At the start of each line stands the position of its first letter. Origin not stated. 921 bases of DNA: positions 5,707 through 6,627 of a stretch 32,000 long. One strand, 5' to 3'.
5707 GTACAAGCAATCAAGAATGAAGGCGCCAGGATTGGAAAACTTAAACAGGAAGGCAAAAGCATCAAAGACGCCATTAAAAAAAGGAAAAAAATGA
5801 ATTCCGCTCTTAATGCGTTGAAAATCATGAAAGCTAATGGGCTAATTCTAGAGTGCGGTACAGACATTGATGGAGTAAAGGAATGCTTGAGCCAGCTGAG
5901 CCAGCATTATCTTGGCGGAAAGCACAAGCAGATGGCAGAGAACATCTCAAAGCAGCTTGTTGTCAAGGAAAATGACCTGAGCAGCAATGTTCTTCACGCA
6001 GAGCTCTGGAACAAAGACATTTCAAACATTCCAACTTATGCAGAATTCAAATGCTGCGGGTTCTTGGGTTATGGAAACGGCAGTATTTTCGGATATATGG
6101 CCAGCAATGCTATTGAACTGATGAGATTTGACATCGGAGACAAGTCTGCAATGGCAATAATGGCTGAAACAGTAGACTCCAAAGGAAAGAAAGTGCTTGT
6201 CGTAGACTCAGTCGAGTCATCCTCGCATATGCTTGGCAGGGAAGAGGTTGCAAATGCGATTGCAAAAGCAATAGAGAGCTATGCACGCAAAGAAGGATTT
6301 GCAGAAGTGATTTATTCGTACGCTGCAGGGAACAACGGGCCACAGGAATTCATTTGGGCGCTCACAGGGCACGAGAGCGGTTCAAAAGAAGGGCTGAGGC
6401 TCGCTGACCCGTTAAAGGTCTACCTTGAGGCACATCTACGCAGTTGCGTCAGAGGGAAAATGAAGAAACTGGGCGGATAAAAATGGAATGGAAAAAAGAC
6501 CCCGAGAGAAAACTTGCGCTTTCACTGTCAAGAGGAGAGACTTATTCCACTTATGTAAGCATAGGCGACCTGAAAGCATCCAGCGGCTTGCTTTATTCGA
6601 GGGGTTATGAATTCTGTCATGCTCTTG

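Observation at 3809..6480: RHH protein translationally coupled to an 843-aa beta-solenoid / coiled-coil / unknown-domain protein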

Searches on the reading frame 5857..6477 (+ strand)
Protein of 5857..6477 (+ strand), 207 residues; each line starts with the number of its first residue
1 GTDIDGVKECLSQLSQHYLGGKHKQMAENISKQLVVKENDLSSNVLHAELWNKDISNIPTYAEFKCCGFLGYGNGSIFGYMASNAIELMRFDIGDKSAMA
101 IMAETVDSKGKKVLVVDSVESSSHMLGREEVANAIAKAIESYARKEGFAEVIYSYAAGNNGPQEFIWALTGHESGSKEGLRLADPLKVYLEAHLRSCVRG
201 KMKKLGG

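Call 43: search_solved_structures(query=A2, max_evalue=10, show_alignments=2)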
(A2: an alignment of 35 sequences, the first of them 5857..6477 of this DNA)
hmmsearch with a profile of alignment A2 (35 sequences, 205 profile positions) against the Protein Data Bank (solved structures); distinct sequences matched with E-value up to 10: 5.
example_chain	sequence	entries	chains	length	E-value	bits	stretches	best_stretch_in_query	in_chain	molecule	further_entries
2mr5_A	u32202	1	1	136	0.58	12.9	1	135-190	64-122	De novo designed Protein OR457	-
1p68_A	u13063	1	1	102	0.59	12.9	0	3-34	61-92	De novo designed protein S-824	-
2dc1_A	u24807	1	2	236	0.6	12.8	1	131-177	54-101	L-aspartate dehydrogenase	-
7w7h_A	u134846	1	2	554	0.77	12.5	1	95-177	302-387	Predicted kinase related to dihydroxyacetone kinase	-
2jua_A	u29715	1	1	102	1.5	11.6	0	4-40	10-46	de novo protein S836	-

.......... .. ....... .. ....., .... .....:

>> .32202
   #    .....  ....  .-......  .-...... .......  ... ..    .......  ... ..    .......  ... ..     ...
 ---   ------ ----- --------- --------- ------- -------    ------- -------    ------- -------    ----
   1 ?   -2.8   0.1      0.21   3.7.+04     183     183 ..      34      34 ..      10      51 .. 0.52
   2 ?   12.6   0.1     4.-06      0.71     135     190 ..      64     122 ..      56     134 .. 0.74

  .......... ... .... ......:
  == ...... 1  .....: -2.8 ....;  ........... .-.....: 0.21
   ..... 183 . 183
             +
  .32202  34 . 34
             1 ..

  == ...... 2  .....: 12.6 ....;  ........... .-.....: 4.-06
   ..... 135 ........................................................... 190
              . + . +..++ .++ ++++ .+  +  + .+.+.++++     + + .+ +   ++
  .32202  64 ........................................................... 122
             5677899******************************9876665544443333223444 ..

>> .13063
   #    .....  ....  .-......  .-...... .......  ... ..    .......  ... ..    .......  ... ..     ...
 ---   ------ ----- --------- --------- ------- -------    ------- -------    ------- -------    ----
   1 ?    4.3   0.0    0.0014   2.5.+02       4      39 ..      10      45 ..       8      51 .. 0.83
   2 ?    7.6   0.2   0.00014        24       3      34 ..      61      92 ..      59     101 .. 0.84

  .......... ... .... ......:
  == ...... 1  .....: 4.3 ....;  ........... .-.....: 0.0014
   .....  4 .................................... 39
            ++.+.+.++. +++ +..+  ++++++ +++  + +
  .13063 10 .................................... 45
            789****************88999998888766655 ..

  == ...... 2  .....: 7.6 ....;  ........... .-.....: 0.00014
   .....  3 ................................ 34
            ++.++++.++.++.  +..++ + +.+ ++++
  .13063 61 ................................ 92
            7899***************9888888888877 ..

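Call 46: predict_structure(alignment_id=A2)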
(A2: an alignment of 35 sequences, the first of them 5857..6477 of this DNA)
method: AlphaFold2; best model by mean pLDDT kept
length: 207 residues; sequences in the alignment: 35
mean_pLDDT: 93.7   pTM: 0.88
mean pLDDT of the five models: 93.7, 93.2, 93.1, 93.0, 92.9
residues with pLDDT >= 90: 166; 70-90: 38; 50-70: 3; < 50: 0
segments of 3 or more residues with pLDDT < 50: none
pLDDT, mean of each block of 10 residues (from residue 1): 82 89 91 78 94 97 96 92 98 97 97 98 95 98 98 95 97 97 95 94 91
secondary structure, 60 per line:
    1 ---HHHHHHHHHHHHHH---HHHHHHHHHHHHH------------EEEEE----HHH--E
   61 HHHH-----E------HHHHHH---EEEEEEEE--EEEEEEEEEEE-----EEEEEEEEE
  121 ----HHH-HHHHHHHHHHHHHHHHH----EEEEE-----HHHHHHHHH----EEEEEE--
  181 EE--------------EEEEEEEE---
elements in order: H4-17 H21-33 E46-50 H61-64 H77-82 E86-93 E96-106 E112-120 H129-145 E150-154 H160-168 E173-178 E197-204

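Call 50: fold_search(model_id=the predicted structure, library=pdb)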
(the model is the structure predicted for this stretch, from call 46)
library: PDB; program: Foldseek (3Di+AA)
matches with E <= 10: 465; with E <= 0.001: 1
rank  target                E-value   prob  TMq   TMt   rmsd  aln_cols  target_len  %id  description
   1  4lua                  5.0e-04  1.00  0.36  0.46   6.0       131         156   14  Crystal structure of N-acetyltransferase from Staphylococcus aureus Mu50 (released 2014-06-18)
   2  2g0b_D                2.2e-03  0.99  0.37  0.42   7.9       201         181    9  The structure of FeeM, an N-acyl amino acid synthase from uncultured soil microbes (released 2006-09-26)
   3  2g0b_C                4.6e-03  0.97  0.37  0.41   8.1       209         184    9  The structure of FeeM, an N-acyl amino acid synthase from uncultured soil microbes (released 2006-09-26)
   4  6ee1_B                1.0e-02  0.99  0.36  0.12   4.5       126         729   11  Crystal structure of Mycobacterium tuberculosis ICL2 in complex with acetyl-CoA (released 2019-08-14)
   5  5isv_B                1.1e-02  0.99  0.36  0.45   6.8       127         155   12  Crystal structure of the ribosomal-protein-S18-alanine N-acetyltransferase from Escherichia coli (released 2016-04-13)
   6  6ee1_D                1.1e-02  0.99  0.36  0.12   4.5       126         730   11  Crystal structure of Mycobacterium tuberculosis ICL2 in complex with acetyl-CoA (released 2019-08-14)
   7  3tfy_A                1.2e-02  0.97  0.41  0.52   6.4       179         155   14  Naa50p amino-terminal acetyltransferase bound to substrate peptide fragment and CoA (released 2011-09-07)
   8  6ee1_C                1.3e-02  0.99  0.36  0.12   4.6       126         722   12  Crystal structure of Mycobacterium tuberculosis ICL2 in complex with acetyl-CoA (released 2019-08-14)
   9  8g8k                  1.3e-02  0.97  0.37  0.46  12.9       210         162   12  Crystal structure of Rv1916 (residues 233-398) (released 2023-06-07)
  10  3g8w_D                1.3e-02  0.99  0.37  0.46   6.1       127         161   11  Crystal structure of a probable acetyltransferase from Staphylococcus epidermidis ATCC 12228 (released 2009-03-03)
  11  6edz_B                1.4e-02  0.99  0.35  0.12   4.6       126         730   11  Crystal structure of Mycobacterium tuberculosis ICL2 in complex with acetyl-CoA, form I (released 2019-08-14)
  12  6edw_D                1.5e-02  0.99  0.36  0.12   4.2       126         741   10  Crystal structure of Mycobacterium tuberculosis ICL2 in the apo form (released 2019-08-14)
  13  6edw_A                1.5e-02  0.99  0.36  0.12   4.0       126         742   12  Crystal structure of Mycobacterium tuberculosis ICL2 in the apo form (released 2019-08-14)
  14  9obo_A                1.5e-02  0.89  0.38  0.12  24.5       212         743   11  Crystal structure of Mycobacterium tuberculosis isocitrate lyase 2 fixed in the apo form with disulfide bonds (released 2026-03-18)
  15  6edz_A                1.6e-02  0.99  0.35  0.12   4.5       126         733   11  Crystal structure of Mycobacterium tuberculosis ICL2 in complex with acetyl-CoA, form I (released 2019-08-14)
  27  6gtq_B                2.6e-02  0.77  0.36  0.44   7.1       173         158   10  Structure of the AtaT Y144F mutant toxin bound to the C-terminus of the antitoxin AtaR (released 2019-03-06)
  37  6ajm_B                4.2e-02  0.77  0.36  0.45   7.3       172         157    9  Crystal structure of apo AtaTR (released 2019-01-02)
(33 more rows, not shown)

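Call 51: find_homologous_proteins(query=A2, max_evalue=0.001)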
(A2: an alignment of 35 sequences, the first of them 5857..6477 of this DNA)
Query A2 (35 sequences) (207 aa, profile of the alignment): 1 proteins with E <= 0.001 among 4053 candidates.
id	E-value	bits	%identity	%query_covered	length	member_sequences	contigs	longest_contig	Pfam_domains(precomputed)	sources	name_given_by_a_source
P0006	8.3e-75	269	71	99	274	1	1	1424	-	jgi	jgi:hypothetical protein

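Call 55: find_related_loci(query=A4, collection=genome_contigs, flank=6000)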
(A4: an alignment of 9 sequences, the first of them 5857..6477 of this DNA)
Query A4 (207 aa) in genome_contigs; peptide patterns used: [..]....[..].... (x = any residue, [..] = any of these).
55 stretches matched a pattern; 1 encode a relative of the query (tblastn E <= 1e-3); 1 distinct loci.
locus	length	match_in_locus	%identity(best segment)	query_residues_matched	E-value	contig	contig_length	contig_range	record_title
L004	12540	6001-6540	44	4-191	2e-46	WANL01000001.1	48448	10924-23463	MAG: Candidatus Aenigmatarchaeota archaeon isolate S140_133_esom k151_10026, whole genome shotgun sequence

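Call 56: find_related_loci(query=A4, collection=metagenome_contigs, flank=6000)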
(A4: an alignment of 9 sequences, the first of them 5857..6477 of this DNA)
Query A4 (207 aa) in metagenome_contigs; peptide patterns used: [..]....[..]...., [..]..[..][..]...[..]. (x = any residue, [..] = any of these).
161 stretches matched a pattern; 5 encode a relative of the query (tblastn E <= 1e-3); 5 distinct loci.
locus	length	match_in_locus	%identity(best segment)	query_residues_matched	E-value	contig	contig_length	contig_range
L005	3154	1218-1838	55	2-205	1e-73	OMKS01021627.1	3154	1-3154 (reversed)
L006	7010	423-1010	48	3-194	1e-61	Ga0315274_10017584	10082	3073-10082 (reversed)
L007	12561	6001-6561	38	7-194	5e-39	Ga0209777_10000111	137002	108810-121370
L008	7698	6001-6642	35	4-206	7e-32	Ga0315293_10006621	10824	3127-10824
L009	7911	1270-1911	35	4-206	7e-32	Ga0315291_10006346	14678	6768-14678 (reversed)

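Call 98: find_related_loci(query=A4, collection=viral_contigs, flank=5000)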
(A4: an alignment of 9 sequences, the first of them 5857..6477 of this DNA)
Query A4 (207 aa) in viral_contigs; peptide patterns used: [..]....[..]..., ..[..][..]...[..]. (x = any residue, [..] = any of these).
170 stretches matched a pattern, but none encodes a relative of the query by tblastn (E <= 1e-3).
